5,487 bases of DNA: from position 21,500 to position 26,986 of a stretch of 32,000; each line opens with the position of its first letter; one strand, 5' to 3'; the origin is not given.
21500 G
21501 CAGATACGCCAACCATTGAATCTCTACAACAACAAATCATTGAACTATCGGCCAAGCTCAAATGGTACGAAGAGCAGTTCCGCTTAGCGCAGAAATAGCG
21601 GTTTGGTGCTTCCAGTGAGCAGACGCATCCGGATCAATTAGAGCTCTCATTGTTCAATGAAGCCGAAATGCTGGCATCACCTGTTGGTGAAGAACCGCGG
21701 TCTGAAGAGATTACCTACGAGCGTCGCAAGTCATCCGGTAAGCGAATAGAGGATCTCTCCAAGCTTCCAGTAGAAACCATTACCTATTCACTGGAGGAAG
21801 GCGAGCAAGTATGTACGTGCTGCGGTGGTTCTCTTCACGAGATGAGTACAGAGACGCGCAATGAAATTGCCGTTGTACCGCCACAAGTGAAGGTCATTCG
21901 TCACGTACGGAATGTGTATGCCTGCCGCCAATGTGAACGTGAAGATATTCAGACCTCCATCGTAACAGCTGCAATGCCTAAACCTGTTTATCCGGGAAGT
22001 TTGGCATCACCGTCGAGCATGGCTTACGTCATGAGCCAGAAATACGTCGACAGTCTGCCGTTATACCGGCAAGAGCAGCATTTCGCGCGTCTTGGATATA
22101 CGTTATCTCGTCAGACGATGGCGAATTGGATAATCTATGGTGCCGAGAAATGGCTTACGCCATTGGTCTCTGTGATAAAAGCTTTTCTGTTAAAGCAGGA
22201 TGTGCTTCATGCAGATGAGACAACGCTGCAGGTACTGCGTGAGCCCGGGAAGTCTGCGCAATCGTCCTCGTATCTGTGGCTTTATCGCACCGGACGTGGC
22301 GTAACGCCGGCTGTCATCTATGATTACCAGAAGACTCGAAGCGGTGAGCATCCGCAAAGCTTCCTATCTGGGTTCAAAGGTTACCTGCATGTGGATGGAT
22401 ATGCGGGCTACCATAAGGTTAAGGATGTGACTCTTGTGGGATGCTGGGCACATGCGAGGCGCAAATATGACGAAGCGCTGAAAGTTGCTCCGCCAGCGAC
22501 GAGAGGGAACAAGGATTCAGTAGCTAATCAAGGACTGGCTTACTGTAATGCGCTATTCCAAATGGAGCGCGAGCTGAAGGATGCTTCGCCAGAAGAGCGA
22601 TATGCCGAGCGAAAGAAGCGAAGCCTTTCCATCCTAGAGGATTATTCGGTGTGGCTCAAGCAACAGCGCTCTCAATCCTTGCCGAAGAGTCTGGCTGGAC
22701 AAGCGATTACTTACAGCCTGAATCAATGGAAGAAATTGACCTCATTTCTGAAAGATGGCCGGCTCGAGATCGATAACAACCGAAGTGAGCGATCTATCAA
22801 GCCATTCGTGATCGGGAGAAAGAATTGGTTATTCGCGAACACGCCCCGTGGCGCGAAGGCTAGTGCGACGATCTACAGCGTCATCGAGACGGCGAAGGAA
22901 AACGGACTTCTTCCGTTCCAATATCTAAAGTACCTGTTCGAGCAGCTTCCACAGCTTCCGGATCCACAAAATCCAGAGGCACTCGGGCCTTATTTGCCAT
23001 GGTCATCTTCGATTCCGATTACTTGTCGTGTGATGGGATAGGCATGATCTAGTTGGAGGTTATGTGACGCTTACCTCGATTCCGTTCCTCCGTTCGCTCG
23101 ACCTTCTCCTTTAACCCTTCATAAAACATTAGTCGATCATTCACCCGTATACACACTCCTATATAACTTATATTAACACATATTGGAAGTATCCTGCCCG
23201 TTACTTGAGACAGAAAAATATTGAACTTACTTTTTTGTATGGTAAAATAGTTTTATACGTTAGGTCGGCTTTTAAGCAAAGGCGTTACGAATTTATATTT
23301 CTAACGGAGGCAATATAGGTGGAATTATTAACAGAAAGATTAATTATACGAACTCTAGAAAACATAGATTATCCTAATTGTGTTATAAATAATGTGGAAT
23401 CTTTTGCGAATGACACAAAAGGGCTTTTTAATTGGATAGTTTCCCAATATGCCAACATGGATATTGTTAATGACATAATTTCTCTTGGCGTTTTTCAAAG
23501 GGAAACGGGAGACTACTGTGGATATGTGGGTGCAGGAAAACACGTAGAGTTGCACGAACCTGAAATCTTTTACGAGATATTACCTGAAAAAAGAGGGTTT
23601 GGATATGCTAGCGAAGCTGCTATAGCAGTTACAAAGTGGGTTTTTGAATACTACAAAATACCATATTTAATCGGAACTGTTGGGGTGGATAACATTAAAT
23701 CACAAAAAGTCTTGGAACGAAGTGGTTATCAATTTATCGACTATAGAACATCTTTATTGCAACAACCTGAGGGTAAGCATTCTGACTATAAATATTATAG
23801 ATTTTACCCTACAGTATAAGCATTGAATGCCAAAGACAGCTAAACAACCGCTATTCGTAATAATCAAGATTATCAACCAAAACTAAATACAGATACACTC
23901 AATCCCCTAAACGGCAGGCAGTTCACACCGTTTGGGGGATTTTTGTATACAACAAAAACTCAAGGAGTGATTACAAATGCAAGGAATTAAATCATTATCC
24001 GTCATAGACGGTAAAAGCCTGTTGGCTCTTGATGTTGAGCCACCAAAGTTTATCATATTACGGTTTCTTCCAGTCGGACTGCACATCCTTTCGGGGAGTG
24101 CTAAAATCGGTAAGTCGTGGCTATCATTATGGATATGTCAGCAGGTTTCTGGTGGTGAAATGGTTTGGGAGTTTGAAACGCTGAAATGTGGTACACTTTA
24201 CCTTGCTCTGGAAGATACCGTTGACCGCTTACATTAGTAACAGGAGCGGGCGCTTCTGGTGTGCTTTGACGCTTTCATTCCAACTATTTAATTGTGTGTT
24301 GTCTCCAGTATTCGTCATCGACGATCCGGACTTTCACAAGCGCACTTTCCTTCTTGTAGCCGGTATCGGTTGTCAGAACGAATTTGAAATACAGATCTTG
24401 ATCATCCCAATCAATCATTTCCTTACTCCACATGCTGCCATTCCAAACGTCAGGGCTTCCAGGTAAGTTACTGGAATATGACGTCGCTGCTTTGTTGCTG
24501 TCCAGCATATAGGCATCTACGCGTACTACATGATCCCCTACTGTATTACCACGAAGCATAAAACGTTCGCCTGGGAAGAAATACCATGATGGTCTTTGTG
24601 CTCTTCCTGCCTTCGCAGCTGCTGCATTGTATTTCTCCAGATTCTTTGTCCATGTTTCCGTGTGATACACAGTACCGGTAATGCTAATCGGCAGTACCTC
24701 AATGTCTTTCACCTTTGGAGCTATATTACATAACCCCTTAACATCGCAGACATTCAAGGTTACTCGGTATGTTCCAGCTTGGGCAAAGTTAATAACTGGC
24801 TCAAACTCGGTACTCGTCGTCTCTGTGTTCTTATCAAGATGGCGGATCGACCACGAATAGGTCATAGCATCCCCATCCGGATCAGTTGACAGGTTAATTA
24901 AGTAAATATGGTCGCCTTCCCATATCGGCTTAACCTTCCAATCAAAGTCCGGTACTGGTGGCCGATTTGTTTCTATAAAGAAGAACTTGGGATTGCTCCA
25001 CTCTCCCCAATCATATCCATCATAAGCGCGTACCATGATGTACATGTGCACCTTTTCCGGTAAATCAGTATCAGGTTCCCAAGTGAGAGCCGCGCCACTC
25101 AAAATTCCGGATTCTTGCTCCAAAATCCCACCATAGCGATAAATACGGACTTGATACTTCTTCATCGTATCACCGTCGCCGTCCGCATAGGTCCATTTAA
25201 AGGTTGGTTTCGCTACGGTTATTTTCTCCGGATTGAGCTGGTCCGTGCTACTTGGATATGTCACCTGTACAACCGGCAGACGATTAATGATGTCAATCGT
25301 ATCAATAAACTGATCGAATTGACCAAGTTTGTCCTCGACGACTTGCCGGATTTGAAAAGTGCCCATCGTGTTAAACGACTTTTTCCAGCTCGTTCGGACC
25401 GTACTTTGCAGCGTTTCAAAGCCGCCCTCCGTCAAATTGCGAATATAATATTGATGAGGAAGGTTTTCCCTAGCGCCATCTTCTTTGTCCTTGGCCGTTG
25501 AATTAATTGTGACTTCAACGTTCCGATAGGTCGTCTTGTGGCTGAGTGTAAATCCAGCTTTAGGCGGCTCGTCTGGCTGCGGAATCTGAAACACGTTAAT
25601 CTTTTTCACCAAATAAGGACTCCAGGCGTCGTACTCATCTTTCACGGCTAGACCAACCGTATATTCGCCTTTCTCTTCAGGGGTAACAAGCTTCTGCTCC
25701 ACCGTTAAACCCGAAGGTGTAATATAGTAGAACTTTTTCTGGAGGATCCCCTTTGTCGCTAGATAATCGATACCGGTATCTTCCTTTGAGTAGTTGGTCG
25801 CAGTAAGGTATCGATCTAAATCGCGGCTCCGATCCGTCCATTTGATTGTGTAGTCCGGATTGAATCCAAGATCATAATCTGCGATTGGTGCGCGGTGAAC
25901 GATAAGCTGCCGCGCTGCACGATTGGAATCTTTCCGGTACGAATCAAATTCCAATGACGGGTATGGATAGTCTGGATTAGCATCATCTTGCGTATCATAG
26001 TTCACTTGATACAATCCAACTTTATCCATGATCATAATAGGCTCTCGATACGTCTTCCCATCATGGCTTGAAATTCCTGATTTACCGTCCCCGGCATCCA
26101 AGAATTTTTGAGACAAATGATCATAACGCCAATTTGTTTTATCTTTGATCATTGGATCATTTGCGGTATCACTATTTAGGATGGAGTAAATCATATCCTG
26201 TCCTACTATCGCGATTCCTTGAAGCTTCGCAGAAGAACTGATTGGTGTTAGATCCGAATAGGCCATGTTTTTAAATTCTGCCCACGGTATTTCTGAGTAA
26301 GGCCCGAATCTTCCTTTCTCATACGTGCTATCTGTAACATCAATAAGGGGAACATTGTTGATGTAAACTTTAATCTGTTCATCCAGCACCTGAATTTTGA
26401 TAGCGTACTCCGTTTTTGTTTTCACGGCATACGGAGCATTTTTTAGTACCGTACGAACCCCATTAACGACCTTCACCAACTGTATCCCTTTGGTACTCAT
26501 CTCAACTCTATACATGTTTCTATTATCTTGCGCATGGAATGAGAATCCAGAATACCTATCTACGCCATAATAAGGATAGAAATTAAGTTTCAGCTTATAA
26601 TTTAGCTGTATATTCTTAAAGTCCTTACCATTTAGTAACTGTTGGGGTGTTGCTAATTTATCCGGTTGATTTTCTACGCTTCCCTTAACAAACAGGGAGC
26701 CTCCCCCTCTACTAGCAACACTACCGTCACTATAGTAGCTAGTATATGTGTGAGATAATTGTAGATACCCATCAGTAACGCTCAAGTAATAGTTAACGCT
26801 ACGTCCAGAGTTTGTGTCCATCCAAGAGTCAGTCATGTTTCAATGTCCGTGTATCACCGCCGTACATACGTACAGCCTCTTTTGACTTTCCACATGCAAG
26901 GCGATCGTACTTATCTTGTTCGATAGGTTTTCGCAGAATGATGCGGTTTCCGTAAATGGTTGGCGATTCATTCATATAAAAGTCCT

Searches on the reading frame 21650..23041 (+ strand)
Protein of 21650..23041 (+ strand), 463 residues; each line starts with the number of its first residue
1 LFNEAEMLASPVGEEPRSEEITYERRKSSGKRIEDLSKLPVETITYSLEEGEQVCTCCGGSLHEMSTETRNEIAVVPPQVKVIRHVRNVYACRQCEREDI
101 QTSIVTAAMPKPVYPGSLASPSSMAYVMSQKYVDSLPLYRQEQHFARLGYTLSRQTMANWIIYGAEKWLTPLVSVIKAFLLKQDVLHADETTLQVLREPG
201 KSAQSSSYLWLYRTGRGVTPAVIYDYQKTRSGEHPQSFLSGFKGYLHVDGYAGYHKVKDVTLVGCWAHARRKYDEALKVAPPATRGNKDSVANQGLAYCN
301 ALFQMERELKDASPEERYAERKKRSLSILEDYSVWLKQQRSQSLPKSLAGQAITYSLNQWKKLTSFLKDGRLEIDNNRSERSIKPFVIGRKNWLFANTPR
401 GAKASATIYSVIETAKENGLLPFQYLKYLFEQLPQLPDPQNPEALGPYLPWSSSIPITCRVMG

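Call 18: search_protein_families(library=pfam, proteins=[window:21650-23041:+])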
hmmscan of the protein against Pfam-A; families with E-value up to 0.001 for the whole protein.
window:21650-23041:+ (463 aa): 3 families
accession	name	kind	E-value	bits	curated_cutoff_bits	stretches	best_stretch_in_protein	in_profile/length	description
PF03050.20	DDE_Tnp_IS66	-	1e-102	343.8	23.1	1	117-403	2-283/284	Transposase IS66 family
PF13005.12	zf-IS66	-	3.8e-15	56.5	27.3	1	52-96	1-46/46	zinc-finger binding domain of transposase IS66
PF13817.11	DDE_Tnp_IS66_C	-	4.7e-10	39.9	30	1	410-451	1-39/39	IS66 C-terminal element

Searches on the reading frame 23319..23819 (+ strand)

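Call 18: search_protein_families(library=pfam, proteins=[window:23319-23819:+])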
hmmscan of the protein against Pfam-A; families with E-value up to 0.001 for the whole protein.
window:23319-23819:+ (166 aa): 2 families
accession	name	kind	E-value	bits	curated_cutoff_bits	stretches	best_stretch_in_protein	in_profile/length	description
PF13302.13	Acetyltransf_3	-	2.5e-14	54.6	25.4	1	7-138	1-138/138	Acetyltransferase (GNAT) domain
PF00583.31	Acetyltransf_1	-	5.3e-05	23.9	20.7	1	61-137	39-116/116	Acetyltransferase (GNAT) family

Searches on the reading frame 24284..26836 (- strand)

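Call 18: search_protein_families(library=pfam, proteins=[window:24284-26836:-])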
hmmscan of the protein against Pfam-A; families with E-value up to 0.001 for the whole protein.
window:24284-26836:- (850 aa): 4 families
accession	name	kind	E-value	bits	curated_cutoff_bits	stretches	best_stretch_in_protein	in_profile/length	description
PF18911.6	PKD_4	-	5.7e-11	42.8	27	1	624-704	1-76/85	PKD domain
PF25788.1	Ig_Rha78A_N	-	4.8e-08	33.6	27.4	1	533-619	9-99/105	Rha78A-like, N-terminal immunoglobulin domain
PF00801.26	PKD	-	3.5e-07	30.6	23.5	1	649-702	23-71/80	PKD domain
PF18981.6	InlK_D3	-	8.2e-06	26.2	25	1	670-702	32-64/75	Internalin K domain (D3/D4)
